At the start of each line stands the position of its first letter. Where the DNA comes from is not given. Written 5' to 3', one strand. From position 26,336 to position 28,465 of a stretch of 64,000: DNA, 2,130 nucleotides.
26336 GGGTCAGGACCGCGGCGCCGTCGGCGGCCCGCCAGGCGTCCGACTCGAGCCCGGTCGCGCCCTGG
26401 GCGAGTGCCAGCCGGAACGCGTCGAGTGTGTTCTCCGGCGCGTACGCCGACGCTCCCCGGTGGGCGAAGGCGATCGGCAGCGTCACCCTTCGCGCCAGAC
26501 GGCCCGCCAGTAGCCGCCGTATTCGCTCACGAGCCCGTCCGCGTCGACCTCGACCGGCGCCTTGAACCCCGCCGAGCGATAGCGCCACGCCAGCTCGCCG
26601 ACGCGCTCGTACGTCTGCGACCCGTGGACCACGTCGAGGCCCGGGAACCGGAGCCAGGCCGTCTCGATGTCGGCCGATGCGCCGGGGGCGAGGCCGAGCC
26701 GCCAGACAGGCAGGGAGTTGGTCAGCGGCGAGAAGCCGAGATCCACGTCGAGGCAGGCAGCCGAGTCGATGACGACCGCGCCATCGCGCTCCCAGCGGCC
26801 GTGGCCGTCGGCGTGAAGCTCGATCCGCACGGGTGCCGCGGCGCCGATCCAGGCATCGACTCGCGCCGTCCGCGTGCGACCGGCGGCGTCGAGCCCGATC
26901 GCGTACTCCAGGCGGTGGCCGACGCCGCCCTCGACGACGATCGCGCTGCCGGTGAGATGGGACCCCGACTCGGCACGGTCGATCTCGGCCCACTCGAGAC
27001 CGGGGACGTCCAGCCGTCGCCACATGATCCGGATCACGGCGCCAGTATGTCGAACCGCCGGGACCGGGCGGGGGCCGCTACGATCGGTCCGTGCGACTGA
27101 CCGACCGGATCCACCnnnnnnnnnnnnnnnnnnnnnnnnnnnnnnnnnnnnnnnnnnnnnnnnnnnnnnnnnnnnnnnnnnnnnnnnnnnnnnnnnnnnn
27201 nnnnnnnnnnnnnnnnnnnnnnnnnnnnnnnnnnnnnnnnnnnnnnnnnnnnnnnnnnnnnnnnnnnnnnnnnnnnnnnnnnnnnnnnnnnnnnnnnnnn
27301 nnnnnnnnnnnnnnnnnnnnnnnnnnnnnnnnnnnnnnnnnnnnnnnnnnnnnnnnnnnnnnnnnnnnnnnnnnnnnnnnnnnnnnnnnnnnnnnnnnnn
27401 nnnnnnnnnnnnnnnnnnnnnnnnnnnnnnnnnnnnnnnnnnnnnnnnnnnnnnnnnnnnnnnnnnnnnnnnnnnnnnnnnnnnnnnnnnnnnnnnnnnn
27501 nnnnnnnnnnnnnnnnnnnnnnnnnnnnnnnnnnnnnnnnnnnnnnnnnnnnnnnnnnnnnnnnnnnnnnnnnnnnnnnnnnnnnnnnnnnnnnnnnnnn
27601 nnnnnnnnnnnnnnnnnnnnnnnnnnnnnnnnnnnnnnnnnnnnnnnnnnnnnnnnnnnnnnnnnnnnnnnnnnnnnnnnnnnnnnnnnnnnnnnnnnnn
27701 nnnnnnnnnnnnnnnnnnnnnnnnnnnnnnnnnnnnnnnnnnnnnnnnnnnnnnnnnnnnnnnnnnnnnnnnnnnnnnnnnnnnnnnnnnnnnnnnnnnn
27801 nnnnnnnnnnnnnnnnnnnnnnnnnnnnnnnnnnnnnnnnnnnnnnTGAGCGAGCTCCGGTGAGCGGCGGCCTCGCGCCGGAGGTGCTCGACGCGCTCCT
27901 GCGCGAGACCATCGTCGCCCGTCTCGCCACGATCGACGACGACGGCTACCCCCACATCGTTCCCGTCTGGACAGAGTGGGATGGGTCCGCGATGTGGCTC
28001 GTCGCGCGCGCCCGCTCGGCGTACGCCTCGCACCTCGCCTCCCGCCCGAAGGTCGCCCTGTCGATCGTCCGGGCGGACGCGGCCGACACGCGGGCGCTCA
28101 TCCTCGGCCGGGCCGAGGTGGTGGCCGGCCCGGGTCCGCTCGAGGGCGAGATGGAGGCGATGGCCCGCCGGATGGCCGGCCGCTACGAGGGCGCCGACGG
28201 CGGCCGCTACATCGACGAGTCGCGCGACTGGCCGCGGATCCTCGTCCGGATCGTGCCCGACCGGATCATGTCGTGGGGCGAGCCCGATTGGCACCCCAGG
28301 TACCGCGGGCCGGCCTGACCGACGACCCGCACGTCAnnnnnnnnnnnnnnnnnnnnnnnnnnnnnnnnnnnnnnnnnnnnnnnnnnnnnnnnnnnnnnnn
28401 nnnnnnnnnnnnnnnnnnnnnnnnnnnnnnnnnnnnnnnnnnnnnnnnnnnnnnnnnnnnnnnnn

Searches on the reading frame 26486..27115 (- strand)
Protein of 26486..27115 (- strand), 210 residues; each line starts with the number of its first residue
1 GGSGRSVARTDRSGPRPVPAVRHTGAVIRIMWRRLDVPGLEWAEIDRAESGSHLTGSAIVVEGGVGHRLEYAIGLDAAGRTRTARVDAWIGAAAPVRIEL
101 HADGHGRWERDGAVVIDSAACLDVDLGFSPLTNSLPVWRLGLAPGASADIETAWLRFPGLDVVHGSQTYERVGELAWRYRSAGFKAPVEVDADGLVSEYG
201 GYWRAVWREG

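Call 47: search_protein_families(library=ncbifam, proteins=[window:26486-27115:-], max_evalue=0.00001)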
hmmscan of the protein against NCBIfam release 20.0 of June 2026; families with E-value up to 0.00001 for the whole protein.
window:26486-27115:- (210 aa): 0 families

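Call 80: search_protein_families(library=pfam, proteins=[window:26486-27115:-], max_evalue=0.00001)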
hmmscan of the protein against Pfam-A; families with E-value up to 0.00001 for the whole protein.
window:26486-27115:- (210 aa): 1 family
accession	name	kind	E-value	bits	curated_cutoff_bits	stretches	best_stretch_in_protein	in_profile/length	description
PF06475.18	Glycolipid_bind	-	2.7e-43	148.1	25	1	30-204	2-179/180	Putative glycolipid-binding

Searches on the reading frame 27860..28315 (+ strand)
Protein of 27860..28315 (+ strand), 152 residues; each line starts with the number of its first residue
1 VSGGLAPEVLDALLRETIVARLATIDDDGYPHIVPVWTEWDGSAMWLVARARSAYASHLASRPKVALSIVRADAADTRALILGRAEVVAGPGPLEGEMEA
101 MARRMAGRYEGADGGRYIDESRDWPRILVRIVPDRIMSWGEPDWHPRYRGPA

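Call 47: search_protein_families(library=ncbifam, proteins=[window:27860-28315:+], max_evalue=0.00001)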
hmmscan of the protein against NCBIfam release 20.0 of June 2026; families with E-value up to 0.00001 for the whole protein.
window:27860-28315:+ (152 aa): 2 families
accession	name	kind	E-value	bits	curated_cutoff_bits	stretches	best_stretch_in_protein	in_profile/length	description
TIGR03618.1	Rv1155_F420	subfamily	1.1e-20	74.1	79.05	1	12-137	3-126/127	TIGR03618 family F420-dependent PPOX class oxidoreductase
TIGR03667.1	Rv3369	hypoth_equivalog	3.7e-10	39.8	125.3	1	6-91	4-88/130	TIGR03667 family PPOX class F420-dependent oxidoreductase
